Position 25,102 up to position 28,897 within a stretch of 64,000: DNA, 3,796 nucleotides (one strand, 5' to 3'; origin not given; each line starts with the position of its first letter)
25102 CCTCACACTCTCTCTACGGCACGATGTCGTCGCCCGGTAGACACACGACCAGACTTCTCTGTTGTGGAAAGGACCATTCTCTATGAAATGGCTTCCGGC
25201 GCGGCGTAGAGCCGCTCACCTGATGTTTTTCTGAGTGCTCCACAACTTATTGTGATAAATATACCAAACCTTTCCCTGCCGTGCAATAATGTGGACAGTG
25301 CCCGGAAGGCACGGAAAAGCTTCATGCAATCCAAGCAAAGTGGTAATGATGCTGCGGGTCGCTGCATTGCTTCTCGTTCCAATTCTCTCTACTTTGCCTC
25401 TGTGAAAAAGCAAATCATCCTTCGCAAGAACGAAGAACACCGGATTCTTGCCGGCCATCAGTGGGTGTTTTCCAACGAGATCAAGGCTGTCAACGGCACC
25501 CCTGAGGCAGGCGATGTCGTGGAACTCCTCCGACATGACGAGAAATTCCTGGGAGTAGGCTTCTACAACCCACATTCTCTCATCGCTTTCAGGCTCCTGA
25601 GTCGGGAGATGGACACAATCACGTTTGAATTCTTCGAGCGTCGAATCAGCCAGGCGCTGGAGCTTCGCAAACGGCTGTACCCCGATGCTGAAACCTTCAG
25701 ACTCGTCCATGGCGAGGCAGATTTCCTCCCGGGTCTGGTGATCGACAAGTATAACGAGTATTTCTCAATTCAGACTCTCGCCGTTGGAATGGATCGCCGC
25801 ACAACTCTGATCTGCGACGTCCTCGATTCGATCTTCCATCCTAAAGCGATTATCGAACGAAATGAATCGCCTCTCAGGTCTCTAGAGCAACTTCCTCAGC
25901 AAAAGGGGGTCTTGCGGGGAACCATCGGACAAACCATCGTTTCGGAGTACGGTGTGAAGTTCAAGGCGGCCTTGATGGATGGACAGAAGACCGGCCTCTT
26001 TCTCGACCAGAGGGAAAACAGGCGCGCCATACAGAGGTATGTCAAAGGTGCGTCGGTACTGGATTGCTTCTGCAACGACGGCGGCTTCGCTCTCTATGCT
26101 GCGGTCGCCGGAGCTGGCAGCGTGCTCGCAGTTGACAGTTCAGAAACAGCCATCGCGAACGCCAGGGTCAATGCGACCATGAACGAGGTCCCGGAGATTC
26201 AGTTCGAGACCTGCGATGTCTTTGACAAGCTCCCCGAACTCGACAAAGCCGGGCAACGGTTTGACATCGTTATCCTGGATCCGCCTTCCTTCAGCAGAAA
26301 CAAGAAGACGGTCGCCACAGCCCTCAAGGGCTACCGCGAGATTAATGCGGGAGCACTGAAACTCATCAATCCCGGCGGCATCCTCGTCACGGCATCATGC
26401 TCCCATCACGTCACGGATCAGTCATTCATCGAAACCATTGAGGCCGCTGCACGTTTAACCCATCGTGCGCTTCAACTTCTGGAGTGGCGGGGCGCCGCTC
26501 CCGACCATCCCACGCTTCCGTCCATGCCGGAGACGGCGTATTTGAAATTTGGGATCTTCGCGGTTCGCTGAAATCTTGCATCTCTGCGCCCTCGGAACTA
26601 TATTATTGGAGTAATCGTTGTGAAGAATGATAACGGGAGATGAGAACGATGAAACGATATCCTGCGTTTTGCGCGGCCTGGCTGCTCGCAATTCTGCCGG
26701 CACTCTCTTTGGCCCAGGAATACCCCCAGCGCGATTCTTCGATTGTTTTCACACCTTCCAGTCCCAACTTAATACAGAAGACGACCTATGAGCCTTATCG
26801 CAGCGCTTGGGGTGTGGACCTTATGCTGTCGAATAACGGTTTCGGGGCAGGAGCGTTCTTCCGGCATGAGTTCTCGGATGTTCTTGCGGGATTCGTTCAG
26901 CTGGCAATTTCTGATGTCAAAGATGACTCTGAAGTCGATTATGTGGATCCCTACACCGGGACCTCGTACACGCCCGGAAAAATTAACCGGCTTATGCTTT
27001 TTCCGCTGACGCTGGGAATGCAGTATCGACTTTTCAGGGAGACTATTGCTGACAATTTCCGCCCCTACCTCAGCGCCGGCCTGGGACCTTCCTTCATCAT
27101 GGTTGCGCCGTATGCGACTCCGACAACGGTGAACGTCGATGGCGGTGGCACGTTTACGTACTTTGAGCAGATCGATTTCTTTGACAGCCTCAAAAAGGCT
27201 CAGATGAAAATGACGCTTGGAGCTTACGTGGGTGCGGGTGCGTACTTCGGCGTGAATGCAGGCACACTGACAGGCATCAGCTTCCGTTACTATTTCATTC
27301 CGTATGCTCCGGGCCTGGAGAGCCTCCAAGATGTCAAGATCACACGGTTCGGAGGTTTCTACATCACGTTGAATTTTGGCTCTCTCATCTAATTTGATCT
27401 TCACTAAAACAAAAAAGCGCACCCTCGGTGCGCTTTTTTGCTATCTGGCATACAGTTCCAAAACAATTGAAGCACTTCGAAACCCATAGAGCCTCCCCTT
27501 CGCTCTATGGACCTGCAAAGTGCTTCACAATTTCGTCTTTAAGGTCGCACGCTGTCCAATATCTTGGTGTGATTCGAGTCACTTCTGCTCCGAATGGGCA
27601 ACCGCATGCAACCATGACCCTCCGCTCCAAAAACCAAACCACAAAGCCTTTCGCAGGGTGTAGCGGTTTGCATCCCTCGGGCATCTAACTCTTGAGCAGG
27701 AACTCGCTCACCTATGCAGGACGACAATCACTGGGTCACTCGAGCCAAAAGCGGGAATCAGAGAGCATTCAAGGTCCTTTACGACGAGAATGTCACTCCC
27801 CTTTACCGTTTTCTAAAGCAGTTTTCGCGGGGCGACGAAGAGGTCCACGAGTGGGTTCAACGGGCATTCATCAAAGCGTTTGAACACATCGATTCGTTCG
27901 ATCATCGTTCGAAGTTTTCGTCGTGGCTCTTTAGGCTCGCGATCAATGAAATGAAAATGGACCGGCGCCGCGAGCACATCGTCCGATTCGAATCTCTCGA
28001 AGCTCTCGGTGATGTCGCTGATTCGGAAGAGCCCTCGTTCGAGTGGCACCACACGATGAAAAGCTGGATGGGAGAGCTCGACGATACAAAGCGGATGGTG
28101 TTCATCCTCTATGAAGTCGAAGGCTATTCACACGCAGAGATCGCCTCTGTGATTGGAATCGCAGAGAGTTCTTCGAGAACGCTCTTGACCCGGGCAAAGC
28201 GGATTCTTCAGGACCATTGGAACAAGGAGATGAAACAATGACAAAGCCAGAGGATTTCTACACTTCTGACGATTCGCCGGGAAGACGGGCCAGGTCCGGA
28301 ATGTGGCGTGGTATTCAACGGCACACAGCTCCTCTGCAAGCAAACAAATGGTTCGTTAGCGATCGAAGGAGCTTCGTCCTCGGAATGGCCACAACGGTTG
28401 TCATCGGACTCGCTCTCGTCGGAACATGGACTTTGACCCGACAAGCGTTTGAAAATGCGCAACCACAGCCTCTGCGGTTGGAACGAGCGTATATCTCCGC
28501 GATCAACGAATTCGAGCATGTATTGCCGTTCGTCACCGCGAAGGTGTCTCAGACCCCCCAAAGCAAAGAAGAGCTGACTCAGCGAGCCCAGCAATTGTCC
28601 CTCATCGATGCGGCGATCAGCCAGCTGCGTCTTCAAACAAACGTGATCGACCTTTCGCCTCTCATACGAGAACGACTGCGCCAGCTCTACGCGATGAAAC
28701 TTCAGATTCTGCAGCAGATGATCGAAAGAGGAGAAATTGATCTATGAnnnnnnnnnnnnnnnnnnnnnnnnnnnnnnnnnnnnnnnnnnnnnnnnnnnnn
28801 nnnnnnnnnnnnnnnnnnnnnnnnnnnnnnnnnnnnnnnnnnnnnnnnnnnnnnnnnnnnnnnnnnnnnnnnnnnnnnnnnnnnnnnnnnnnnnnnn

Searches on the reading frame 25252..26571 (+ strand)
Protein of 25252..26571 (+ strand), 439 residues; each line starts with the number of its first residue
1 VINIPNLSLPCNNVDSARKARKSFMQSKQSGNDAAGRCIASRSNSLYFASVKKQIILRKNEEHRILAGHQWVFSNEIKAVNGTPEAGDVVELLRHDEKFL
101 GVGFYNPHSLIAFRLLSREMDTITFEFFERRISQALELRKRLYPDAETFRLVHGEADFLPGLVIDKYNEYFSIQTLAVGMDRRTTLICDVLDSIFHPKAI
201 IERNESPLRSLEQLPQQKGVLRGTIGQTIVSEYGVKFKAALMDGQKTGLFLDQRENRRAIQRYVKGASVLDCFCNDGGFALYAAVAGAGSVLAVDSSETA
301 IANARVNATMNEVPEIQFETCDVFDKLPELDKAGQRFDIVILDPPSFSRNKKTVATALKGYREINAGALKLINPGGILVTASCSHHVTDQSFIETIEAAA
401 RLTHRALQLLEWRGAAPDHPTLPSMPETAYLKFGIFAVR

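Call 7: search_protein_families(library=pfam, proteins=[window:25252-26571:+], max_evalue=0.01)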
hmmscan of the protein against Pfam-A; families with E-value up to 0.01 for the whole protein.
window:25252-26571:+ (439 aa): 14 families
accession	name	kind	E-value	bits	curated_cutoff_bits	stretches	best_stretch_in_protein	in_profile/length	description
PF17785.7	PUA_3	-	1.4e-23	82.9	22.6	1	55-118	1-64/64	PUA-like domain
PF10672.15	Methyltrans_SAM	-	3.3e-22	79.5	27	1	227-403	85-260/286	S-adenosylmethionine-dependent methyltransferase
PF13847.12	Methyltransf_31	-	1.1e-15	58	27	1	265-392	3-127/145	Methyltransferase domain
PF03602.21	Cons_hypoth95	-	5.3e-11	42.9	24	1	260-364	36-142/182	Conserved hypothetical protein 95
PF13649.12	Methyltransf_25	-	4.1e-08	34.2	27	1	269-342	1-70/97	Methyltransferase domain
PF05175.20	MTS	-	9.3e-07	29.1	23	1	266-388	32-146/170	Methyltransferase small domain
PF01728.25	FtsJ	-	2.8e-06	27.8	24.1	1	262-395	20-151/181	FtsJ-like methyltransferase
PF06325.19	PrmA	-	1e-05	25.7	22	1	262-341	157-231/296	Ribosomal protein L11 methyltransferase (PrmA)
PF09445.16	Methyltransf_15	-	8.1e-05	22.7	22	1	268-345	3-80/165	RNA cap guanine-N2 methyltransferase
PF01189.24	Methyltr_RsmB-F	-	0.00034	20.8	27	1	268-391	11-147/199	16S rRNA methyltransferase RsmB/F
PF02475.24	TRM5-TYW2_MTfase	-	0.00048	20.6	28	1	228-316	1-88/164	TRM5/TYW2 methyltransferase domain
PF01472.26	PUA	-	0.0017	18.7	24.8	0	56-110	4-57/74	PUA domain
PF08241.18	Methyltransf_11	-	0.0022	19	21.2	1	270-341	1-65/95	Methyltransferase domain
PF01170.24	UPF0020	-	0.0045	17.1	22.3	0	291-385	79-169/197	RMKL-like, methyltransferase domain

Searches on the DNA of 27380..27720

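Call 78: search_rna_families(source=window, start=27380, end=27720, threshold=evalue, max_evalue=10)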
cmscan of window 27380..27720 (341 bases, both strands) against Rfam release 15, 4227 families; matches with E-value up to 10: 14.
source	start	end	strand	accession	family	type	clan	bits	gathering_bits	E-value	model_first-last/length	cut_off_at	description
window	27380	27440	+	RF01820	RsaE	Gene; sRNA;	-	25.4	79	0.03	50-112/112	5'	RNA Staph. aureus E (RoxS)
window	27394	27447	+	RF02066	STnc320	Gene; sRNA;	-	24.3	50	0.018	1-55/55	no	Salmonella enterica sRNA STnc320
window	27384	27436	+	RF02503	Atu_C9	Gene; sRNA;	-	21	40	0.0012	133-192/192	no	Rhizobiales sRNA Atu_C9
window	27410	27440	-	RF04197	mir-9457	Gene; miRNA;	-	20.7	90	0.12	20-50/68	no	mir-9457 microRNA precursor family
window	27407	27500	-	RF02397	sau-5971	Gene; sRNA;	-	20.7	90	0.19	1-96/96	no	Staphylococcus sRNA sau-5971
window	27405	27482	-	RF02059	STnc50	Gene; sRNA;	-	20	55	0.58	1-84/84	no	Salmonella enterica sRNA STnc40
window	27411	27439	-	RF02066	STnc320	Gene; sRNA;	-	17.9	50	0.6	20-47/55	no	Salmonella enterica sRNA STnc320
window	27380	27440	+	RF02057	STnc40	Gene; sRNA;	-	17.3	45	1.8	13-70/70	5'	Salmonella enterica sRNA STnc40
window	27405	27477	-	RF02538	TarB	Gene; sRNA;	-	16.8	80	0.91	1-79/79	no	Vibrio ToxT activated RNA TarB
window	27463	27532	-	RF00103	mir-1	Gene; miRNA;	-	16.5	45.6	0.9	1-79/79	no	mir-1 microRNA precursor family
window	27467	27526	-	RF03526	mir-7177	Gene; miRNA;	-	16.1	86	1.1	1-71/71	no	mir-7177 microRNA precursor family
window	27461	27533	-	RF00665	mir-290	Gene; miRNA;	CL00096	15.8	51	1.9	10-61/70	no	mir-290 microRNA precursor family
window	27461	27538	-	RF04228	MIR6140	Gene; miRNA;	-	15.7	140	2.7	1-165/165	no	MIR6140 microRNA precursor family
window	27410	27478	-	RF02057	STnc40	Gene; sRNA;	-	15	45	6.5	1-70/70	no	Salmonella enterica sRNA STnc40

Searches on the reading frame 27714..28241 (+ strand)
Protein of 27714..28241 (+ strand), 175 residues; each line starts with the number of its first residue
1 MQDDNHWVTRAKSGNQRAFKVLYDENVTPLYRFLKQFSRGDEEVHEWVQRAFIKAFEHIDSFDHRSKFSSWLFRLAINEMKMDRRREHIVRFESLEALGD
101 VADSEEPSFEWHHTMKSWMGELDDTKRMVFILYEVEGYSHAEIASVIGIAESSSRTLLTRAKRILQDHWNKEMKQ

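Call 7: search_protein_families(library=pfam, proteins=[window:27714-28241:+], max_evalue=0.01)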
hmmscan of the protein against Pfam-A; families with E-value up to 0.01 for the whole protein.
window:27714-28241:+ (175 aa): 5 families
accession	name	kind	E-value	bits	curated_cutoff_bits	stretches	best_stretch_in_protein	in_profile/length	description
PF04542.20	Sigma70_r2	-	2.7e-13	50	24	1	22-87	1-68/71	Sigma-70 region 2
PF08281.18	Sigma70_r4_2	-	3.2e-12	46.3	25.7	1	120-163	9-52/54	Sigma-70, region 4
PF04545.22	Sigma70_r4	-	1.8e-05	24.6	24.1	1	118-162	1-45/50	Sigma-70, region 4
PF22233.2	PhyR_sigma-like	-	5.8e-05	23.2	27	1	126-163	8-45/50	Response regulator PhyR, sigma-like domain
PF07638.17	Sigma70_ECF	-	0.0044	17.4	21.1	0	5-170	5-184/185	ECF sigma factor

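Call 12: find_encoding_contigs(protein=window:27714-28241:+, flank=3000, max_places=10)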
Protein window:27714-28241:+ (175 aa): 15 contigs read that carry it; 4 places shown.
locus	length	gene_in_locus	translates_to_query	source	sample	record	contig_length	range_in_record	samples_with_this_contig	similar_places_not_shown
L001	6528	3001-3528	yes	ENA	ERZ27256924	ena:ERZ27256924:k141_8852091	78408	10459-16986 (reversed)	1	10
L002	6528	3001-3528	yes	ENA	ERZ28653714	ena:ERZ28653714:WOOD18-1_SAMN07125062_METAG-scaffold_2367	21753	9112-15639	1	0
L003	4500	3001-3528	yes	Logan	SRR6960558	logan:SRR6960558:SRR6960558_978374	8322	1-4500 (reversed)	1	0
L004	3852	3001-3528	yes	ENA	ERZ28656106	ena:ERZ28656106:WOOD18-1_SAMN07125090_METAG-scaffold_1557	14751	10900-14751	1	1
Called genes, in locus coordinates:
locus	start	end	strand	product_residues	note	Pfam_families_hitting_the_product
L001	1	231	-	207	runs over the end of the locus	PF00702:Hydrolase, PF12710:HAD (weak), PF13419:HAD_2, PF13242:Hydrolase_like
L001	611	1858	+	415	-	PF17785:PUA_3, PF05175:MTS (weak), PF10672:Methyltrans_SAM, PF01728:FtsJ (weak), PF03602:Cons_hypoth95, PF06325:PrmA (weak), PF13649:Methyltransf_25, PF13847:Methyltransf_31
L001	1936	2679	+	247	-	-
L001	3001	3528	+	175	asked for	PF04542:Sigma70_r2, PF04545:Sigma70_r4 (faint), PF08281:Sigma70_r4_2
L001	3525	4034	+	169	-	-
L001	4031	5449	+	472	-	PF24016:DUF7330 (faint), PF13349:DUF4097 (weak)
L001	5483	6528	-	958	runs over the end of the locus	PF00005:ABC_tran (faint), PF02463:SMC_N (faint), PF06745:ATPase (faint), PF13191:AAA_16 (faint), PF13555:AAA_29 (faint), PF20703:nSTAND1 (faint), PF17760:UvrA_inter, PF17755:UvrA_DNA-bind, +1 more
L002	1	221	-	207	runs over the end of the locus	PF00702:Hydrolase, PF12710:HAD, PF13419:HAD_2, PF13242:Hydrolase_like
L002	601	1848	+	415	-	PF17785:PUA_3, PF05175:MTS (weak), PF10672:Methyltrans_SAM, PF01728:FtsJ (weak), PF03602:Cons_hypoth95, PF06325:PrmA (weak), PF13649:Methyltransf_25, PF13847:Methyltransf_31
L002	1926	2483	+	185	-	-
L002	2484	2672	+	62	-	-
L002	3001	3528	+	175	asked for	PF04542:Sigma70_r2, PF04545:Sigma70_r4 (faint), PF08281:Sigma70_r4_2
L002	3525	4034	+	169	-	-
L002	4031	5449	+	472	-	PF24016:DUF7330 (faint), PF13349:DUF4097 (weak)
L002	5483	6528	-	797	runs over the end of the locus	PF02463:SMC_N (faint), PF17760:UvrA_inter, PF17755:UvrA_DNA-bind, PF00005:ABC_tran (faint), PF13304:AAA_21 (faint)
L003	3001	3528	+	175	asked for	PF04542:Sigma70_r2, PF04545:Sigma70_r4 (faint), PF08281:Sigma70_r4_2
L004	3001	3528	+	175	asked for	PF04542:Sigma70_r2, PF04545:Sigma70_r4 (faint), PF08281:Sigma70_r4_2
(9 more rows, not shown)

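Call 13: find_homologous_proteins(query=window:27714-28238:+, max_evalue=1e-10)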
Query window:27714-28238:+ (175 aa): 312 proteins with E <= 1e-10 among 364 candidates; the best 120 are listed.
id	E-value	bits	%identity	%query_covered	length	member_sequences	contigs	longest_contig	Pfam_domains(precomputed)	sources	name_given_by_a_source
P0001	1.5e-109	381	97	100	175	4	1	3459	PF04545.23,PF04542.21,PF08281.19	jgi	jgi:RNA polymerase sigma-70 factor, ECF subfamily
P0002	1.7e-90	319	79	100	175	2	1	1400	PF04545.23,PF04542.21,PF08281.19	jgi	jgi:RNA polymerase sigma-70 factor, ECF subfamily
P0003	4.4e-90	318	80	99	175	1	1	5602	PF04545.23,PF04542.21,PF08281.19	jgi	jgi:RNA polymerase sigma-70 factor (ECF subfamily)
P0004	1.3e-89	317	80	99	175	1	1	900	PF04545.23,PF04542.21,PF08281.19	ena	-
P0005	2.8e-89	315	81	98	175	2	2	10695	PF04545.23,PF04542.21,PF08281.19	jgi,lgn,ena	-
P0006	7.9e-89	314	81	100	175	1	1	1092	PF22233.3,PF04545.23,PF04542.21,PF08281.19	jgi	jgi:RNA polymerase sigma factor (sigma-70 family)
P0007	1.9e-88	313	80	99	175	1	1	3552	PF04545.23,PF04542.21,PF08281.19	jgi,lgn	jgi:RNA polymerase sigma factor (sigma-70 family)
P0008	6.8e-87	308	78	99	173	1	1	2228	PF04545.23,PF04542.21,PF08281.19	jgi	jgi:RNA polymerase sigma-70 factor (ECF subfamily)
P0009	1.8e-85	303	78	99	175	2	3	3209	PF04545.23,PF04542.21,PF08281.19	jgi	jgi:RNA polymerase sigma-70 factor, ECF subfamily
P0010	2.6e-84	299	76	99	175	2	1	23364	PF04545.23,PF04542.21,PF08281.19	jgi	jgi:RNA polymerase sigma-70 factor, ECF subfamily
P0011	8.7e-83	294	75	99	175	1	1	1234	PF04545.23,PF04542.21,PF08281.19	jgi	jgi:RNA polymerase sigma-70 factor (ECF subfamily)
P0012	1.1e-69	252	65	98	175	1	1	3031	PF22233.3,PF04545.23,PF04542.21,PF08281.19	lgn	-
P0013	1.3e-69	251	65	98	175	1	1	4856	PF04545.23,PF04542.21,PF08281.19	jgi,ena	-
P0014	1.5e-69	251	67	98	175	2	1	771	PF22233.3,PF04545.23,PF04542.21,PF08281.19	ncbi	-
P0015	2.1e-69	251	67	100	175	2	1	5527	PF04545.23,PF04542.21,PF08281.19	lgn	-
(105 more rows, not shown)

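Call 15: find_related_loci(query=A2, collection=metagenome_contigs, flank=10000)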
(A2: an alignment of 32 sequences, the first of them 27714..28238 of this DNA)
Query A2 (175 aa) in metagenome_contigs; peptide patterns used: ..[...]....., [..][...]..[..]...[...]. (x = any residue, [..] = any of these).
600 stretches matched a pattern (row limit reached: there are more); 526 encode a relative of the query (tblastn E <= 1e-3); the best 80 are kept; 80 distinct loci.
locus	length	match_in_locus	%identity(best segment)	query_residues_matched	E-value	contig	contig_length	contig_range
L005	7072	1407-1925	65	1-173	3e-72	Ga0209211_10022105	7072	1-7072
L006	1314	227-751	62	1-175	6e-74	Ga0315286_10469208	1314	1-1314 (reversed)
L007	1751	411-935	62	1-175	2e-71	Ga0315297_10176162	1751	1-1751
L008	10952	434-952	56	1-172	3e-64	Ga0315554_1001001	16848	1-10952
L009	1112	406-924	57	1-173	2e-66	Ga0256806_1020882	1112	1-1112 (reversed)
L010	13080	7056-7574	56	1-172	4e-62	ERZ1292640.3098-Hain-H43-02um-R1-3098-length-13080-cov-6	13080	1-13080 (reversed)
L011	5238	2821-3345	54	1-171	6e-62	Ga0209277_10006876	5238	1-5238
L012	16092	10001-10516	53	1-172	5e-61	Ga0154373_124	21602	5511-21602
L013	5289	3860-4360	57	7-172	4e-59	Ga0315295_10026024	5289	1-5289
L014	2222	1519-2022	56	8-174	5e-60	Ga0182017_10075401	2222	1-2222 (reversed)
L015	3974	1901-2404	57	8-174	6e-59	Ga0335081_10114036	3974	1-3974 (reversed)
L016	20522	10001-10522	61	1-174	6e-69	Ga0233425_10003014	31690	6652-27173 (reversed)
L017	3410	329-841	53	3-172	1e-57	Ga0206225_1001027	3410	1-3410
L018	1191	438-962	50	1-174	1e-57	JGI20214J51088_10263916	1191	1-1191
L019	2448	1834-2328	52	8-171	3e-52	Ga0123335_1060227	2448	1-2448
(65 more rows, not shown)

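Call 46: search_protein_families(library=ncbifam, proteins=[window:27714-28238:+], max_evalue=0.1)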
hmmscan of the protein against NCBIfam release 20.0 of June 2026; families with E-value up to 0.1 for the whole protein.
window:27714-28238:+ (175 aa): 96 families (the best 25 are shown)
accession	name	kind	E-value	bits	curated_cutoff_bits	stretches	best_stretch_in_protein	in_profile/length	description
NF008888.0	PRK11922.1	equivalog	6.3e-28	98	204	1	2-173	15-200/231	RNA polymerase sigma factor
NF007216.0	PRK09638.1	equivalog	1.3e-25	90.2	194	1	2-172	3-177/180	RNA polymerase sigma factor SigY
TIGR02937.1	sigma70-ECF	superfamily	8.3e-24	84.1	42.9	1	18-167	2-163/165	sigma-70 family RNA polymerase sigma factor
NF009166.1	PRK12513.1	equivalog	2.5e-19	69.7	206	1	2-171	7-188/193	RNA polymerase sigma factor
NF007223.0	PRK09641.1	equivalog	4.4e-18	65.8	209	1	7-169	8-184/187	RNA polymerase sigma factor SigW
TIGR02950.1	SigM_subfam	subfamily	5.8e-18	65.2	147.95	1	22-167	5-156/159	RNA polymerase sigma factor, SigM family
NF004113.0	PRK05602.1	equivalog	1e-17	64.5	208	1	3-172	31-204/211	RNA polymerase sigma factor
TIGR02954.1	Sig70_famx3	hypoth_equivalog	3.5e-17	62.7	188.5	1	6-168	5-166/170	RNA polymerase sigma-70 factor, TIGR02954 family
TIGR02948.1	SigW_bacill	equivalog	6.3e-17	62.2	243.1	1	7-166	8-181/187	RNA polymerase sigma factor SigW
NF007225.0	PRK09643.1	equivalog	9.2e-17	61.4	190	1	4-167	14-180/204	RNA polymerase sigma factor SigM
TIGR02985.1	Sig70_bacteroi1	subfamily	1e-16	61.6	126.4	1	18-167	2-160/162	RNA polymerase sigma-70 factor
NF009171.0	PRK12518.1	equivalog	3.6e-16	59.5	208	1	3-171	13-186/191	RNA polymerase sigma factor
TIGR02939.1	RpoE_Sigma70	equivalog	3.8e-16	59.7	236.15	1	3-165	6-182/190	RNA polymerase sigma factor RpoE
NF058625.1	sigma_PG0214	equivalog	3.8e-15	56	130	1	25-173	12-165/170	GFO_1088 family ECF-type sigma factor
NF009195.0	PRK12543.1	subfamily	3.8e-15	55.9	197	1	3-163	6-173/192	RNA polymerase sigma factor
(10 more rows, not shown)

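Call 69: search_solved_structures(query=window:27714-28238:+, max_evalue=0.00001)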
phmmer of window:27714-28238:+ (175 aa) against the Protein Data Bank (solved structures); distinct sequences matched with E-value up to 0.00001: 17.
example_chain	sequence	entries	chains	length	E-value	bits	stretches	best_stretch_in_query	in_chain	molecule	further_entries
4cxf_A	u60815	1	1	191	7.2e-15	58.5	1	8-162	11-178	RNA POLYMERASE SIGMA FACTOR CNRH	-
5wuq_A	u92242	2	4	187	4.6e-13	52.6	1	9-166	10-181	ECF RNA polymerase sigma factor SigW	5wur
1or7_A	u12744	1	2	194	9.1e-12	48.4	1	4-165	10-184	RNA polymerase sigma-E factor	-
6jbq_F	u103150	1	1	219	1.4e-11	47.7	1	4-165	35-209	ECF RNA polymerase sigma-E factor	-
6in7_B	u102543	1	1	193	1.7e-11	47.5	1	3-165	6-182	RNA polymerase sigma-H factor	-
8z6g_B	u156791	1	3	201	2e-11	47.3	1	3-165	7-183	RNA polymerase sigma factor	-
5or5_A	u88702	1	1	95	1.4e-10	44.6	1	4-81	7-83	ECF RNA polymerase sigma-E factor,ECF RNA polymerase sigma factor SigW,ECF RNA polymerase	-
9m9d_F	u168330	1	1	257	3.4e-09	40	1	22-168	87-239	ECF RNA polymerase sigma factor SigE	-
9m9e_F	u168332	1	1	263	3.6e-09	39.9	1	22-168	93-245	ECF RNA polymerase sigma factor SigE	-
9m98_F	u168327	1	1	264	3.6e-09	39.9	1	22-168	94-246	ECF RNA polymerase sigma factor SigE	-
2map_A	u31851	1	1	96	2.4e-08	37.3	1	4-81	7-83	RNA polymerase sigma factor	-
2mao_A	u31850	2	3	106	2.7e-08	37.1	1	4-81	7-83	RNA polymerase sigma factor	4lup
6jcy_F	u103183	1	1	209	6.6e-08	35.8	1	30-165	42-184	ECF RNA polymerase sigma factor SigH,ECF RNA polymerase sigma factor SigE,ECF RNA polymera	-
6dv9_F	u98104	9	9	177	2.1e-07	34.2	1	13-165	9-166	ECF RNA polymerase sigma factor SigL | RNA polymerase sigma factor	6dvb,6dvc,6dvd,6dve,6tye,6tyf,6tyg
6dxo_A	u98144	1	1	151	1.4e-06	31.5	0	8-102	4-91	RNA polymerase ECF-subfamily sigma factor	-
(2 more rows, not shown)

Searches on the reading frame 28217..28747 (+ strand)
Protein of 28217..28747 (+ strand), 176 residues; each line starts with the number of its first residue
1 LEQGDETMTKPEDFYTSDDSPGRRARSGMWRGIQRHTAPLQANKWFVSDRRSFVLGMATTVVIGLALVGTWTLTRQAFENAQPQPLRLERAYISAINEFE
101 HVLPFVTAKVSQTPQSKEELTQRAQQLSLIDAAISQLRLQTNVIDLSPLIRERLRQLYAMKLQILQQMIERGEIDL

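Call 7: search_protein_families(library=pfam, proteins=[window:28217-28747:+], max_evalue=0.01)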
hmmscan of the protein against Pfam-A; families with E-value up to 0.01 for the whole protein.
window:28217-28747:+ (176 aa): 0 families

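Call 45: search_protein_families(library=pfam, proteins=[window:28238-28744:+], max_evalue=10)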
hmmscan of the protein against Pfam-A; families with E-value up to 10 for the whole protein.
window:28238-28744:+ (169 aa): 0 families

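Call 46: search_protein_families(library=ncbifam, proteins=[window:28238-28744:+], max_evalue=0.1)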
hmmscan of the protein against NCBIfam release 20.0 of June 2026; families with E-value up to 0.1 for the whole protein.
window:28238-28744:+ (169 aa): 0 families

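Call 70: search_solved_structures(query=window:28238-28744:+, max_evalue=1)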
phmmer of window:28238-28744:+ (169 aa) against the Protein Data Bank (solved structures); distinct sequences matched with E-value up to 1: 2.
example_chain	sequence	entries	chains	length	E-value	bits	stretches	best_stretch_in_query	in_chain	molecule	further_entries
2dt8_A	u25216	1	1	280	0.068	16.6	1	73-145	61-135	DegV family protein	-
2mux_A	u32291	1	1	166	0.19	15.2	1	83-156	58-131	Ubiquitin carboxyl-terminal hydrolase 25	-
